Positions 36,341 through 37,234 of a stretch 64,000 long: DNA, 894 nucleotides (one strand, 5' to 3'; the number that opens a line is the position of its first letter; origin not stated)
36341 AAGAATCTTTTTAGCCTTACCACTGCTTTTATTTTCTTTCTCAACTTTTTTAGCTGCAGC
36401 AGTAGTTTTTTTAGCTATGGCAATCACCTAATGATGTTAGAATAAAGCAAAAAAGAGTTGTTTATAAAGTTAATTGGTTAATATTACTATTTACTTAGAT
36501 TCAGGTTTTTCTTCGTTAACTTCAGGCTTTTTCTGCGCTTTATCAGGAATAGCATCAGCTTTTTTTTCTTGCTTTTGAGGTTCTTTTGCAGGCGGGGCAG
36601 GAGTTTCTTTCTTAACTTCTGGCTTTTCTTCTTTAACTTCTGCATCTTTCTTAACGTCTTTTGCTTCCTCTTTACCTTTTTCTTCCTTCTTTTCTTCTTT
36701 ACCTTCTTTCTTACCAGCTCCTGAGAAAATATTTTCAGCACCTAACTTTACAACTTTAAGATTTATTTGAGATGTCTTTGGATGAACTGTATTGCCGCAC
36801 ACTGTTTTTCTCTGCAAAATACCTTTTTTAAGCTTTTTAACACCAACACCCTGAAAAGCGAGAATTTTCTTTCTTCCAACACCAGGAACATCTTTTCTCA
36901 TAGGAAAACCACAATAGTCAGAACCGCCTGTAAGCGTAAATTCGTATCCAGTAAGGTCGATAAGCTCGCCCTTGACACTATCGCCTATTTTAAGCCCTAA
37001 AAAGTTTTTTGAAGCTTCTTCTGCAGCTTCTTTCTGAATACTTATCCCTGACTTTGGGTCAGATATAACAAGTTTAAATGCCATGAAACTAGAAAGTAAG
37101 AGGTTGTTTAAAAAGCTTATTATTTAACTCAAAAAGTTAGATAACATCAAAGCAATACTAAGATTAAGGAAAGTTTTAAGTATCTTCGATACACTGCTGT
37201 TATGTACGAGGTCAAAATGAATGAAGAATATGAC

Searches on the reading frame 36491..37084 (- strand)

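Call 95: search_protein_families(library=pfam, proteins=[window:36491-37084:-], max_evalue=0.001)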
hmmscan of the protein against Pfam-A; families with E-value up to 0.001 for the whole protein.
window:36491-37084:- (197 aa): 1 family
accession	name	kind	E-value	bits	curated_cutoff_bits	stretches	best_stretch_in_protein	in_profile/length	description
PF01092.24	Ribosomal_S6e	-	9.2e-32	110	26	1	3-119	1-120/125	Ribosomal protein S6e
